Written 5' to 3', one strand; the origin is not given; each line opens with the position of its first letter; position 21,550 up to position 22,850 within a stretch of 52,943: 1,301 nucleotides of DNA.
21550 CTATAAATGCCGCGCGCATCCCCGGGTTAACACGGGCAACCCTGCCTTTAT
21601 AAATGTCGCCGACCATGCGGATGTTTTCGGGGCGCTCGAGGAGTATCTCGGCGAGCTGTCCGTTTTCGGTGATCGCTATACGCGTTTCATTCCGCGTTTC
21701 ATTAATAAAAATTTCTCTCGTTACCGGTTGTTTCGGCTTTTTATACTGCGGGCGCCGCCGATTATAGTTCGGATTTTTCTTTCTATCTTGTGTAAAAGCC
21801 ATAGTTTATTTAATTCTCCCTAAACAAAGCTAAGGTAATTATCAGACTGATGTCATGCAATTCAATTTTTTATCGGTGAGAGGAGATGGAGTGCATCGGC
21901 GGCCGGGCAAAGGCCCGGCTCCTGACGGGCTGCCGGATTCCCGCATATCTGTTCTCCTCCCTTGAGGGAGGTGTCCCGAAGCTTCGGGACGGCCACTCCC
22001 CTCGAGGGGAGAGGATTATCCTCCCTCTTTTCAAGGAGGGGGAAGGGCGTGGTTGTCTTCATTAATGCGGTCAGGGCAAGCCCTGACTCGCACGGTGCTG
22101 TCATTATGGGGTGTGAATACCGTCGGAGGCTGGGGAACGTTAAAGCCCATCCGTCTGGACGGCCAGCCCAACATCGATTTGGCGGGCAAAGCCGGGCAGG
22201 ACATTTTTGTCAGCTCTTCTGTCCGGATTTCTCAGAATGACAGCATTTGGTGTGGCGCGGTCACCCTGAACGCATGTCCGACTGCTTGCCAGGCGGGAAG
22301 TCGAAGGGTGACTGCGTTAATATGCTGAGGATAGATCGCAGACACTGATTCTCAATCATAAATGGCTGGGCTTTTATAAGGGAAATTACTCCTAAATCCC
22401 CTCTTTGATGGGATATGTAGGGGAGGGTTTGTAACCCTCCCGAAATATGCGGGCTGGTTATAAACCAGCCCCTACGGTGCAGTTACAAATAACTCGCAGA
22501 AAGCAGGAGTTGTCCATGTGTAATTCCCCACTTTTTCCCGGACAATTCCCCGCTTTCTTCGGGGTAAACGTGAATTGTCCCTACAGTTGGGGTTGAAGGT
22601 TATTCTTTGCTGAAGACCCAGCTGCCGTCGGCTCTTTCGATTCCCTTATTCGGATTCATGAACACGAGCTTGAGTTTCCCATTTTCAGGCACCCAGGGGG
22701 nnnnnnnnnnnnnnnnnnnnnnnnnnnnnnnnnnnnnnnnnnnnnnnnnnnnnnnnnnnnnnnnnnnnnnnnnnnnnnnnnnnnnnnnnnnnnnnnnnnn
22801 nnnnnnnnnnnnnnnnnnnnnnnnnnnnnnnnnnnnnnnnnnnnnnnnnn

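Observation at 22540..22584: Base-pair covariation between copies of a 45-nt two-hairpin unit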

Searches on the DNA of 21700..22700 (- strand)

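Call 30: search_rna_families(source=window, start=21700, end=22700, threshold=evalue, max_evalue=10)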
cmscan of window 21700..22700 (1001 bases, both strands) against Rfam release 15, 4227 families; matches with E-value up to 10: 12.
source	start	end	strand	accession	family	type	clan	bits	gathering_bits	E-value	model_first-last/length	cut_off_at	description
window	22423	22495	-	RF02661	icaR_5p_UTR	Cis-reg;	-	19.3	88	4.1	1-75/75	no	icaR 5' UTR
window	21925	21990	-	RF02924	skipping-rope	Gene; sRNA;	-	18.8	36.7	0.19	11-72/80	no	skipping-rope RNA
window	22498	22558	-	RF03623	mir-1252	Gene; miRNA;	-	17.1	70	9.3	1-65/65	no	mir-1252 microRNA precursor family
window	21900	22019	+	RF00564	SCARNA11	Gene; snRNA; snoRNA; scaRNA;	-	14.8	37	4.5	1-140/140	no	Small Cajal body specific RNA 11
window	22190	22244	+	RF03027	RT-6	Gene; sRNA;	-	14.6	46.7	3.1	1-75/75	no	RT-6 RNA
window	21952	22016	+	RF01762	whalefall-1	Gene; sRNA;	-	14.3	37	1.4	1-56/56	no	Whalefall-1 RNA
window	22362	22445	+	RF02922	RAGATH-32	Cis-reg;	-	14.1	41.8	2.1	1-78/78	no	RAGATH-32 RNA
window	21996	22011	-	RF01762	whalefall-1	Gene; sRNA;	-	13.8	37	2.1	5-20/56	no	Whalefall-1 RNA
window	22396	22474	+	RF02972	engA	Cis-reg;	-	13.7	46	7.6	1-101/101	no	engA RNA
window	22463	22521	+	RF02523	ROSE_3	Cis-reg; thermoregulator;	-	13.6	43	7.6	1-69/69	no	Repression of heat shock gene expression (ROSE) element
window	21947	21981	-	RF00517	serC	Cis-reg; leader;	-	12.9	35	6.1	1-52/52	no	serC leader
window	21902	21919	-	RF02784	SorX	Gene; sRNA;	-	12.2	46.6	9.6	48-66/73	no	Singlet oxygen resistance RNA X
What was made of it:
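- No Rfam CRISPR-DR match appears even at E<10 (call 30).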

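Call 67: build_rna_model(alignment_id=A1, structure=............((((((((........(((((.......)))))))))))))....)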
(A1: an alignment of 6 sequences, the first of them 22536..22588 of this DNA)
Model R1 built from alignment A1 (6 sequences, 57 columns); structure: as given.
model positions 53; base pairs 13; branch points 0; effective number of sequences 3.72; information 1.047 bits per position. Calibrated on 0.2 Mb of random sequence (short: E-values are rough).
structure used (alignment columns):
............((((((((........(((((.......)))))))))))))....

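Call 68: search_with_rna_model(model_id=R1, sources=[window, L002, L003, L004, L005, L008, L009, L012, L013, L014, L015, L016], max_evalue=10, show_alignments=0)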
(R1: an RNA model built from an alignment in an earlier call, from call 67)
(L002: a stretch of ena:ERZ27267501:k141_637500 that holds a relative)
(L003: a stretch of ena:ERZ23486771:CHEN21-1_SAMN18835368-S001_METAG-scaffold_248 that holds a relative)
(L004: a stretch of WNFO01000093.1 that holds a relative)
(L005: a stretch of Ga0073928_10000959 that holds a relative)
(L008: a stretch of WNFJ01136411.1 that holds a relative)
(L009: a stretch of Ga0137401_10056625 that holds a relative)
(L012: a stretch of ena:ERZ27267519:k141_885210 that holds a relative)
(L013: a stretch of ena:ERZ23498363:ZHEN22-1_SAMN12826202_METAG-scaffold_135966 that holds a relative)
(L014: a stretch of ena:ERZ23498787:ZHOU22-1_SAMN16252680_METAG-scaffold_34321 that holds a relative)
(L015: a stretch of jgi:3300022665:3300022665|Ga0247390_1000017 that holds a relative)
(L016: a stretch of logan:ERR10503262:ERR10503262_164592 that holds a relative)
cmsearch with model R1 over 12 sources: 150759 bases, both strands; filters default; matches with E-value up to 10: 18.
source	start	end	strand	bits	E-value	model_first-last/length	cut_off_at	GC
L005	13379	13431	-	77.9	2.6e-19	1-53/53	no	0.72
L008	1476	1528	-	77.3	3.9e-19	1-53/53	no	0.66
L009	114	166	+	77.2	4.1e-19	1-53/53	no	0.72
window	41500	41552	-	73.1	5.6e-18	1-53/53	no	0.55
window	22536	22588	-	69.5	5.7e-17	1-53/53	no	0.51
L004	8594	8642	+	65.1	9.7e-16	1-53/53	no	0.76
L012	4139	4195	+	24.1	0.00031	1-53/53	no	0.49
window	41452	41483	+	19.7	0.0052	1-53/53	no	0.44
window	22413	22445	+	17.5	0.021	1-53/53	no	0.48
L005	2454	2485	+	15.3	0.09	1-53/53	no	0.69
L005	598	631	+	14.9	0.12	1-53/53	no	0.65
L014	612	645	+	13.1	0.37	1-53/53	no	0.56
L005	13375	13427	+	11.5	1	1-53/53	no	0.74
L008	1472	1524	+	11.2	1.2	1-53/53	no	0.68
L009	118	170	-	10.7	1.7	1-53/53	no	0.75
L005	1660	1700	-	8.9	5.4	1-53/53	no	0.56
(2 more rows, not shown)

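Call 73: search_with_rna_model(model_id=R1, sources=[L017, L018], max_evalue=10, show_alignments=4)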
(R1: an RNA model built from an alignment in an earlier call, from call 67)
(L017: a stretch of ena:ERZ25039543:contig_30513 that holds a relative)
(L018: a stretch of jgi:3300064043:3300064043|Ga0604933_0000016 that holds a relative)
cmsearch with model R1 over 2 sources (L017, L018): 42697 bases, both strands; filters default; matches with E-value up to 10: 3.
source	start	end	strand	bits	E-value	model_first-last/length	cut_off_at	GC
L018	17512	17543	-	16.4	0.012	1-53/53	no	0.69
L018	19904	19952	-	10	0.75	1-53/53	no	0.55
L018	6518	6558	-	9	1.5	1-53/53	no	0.61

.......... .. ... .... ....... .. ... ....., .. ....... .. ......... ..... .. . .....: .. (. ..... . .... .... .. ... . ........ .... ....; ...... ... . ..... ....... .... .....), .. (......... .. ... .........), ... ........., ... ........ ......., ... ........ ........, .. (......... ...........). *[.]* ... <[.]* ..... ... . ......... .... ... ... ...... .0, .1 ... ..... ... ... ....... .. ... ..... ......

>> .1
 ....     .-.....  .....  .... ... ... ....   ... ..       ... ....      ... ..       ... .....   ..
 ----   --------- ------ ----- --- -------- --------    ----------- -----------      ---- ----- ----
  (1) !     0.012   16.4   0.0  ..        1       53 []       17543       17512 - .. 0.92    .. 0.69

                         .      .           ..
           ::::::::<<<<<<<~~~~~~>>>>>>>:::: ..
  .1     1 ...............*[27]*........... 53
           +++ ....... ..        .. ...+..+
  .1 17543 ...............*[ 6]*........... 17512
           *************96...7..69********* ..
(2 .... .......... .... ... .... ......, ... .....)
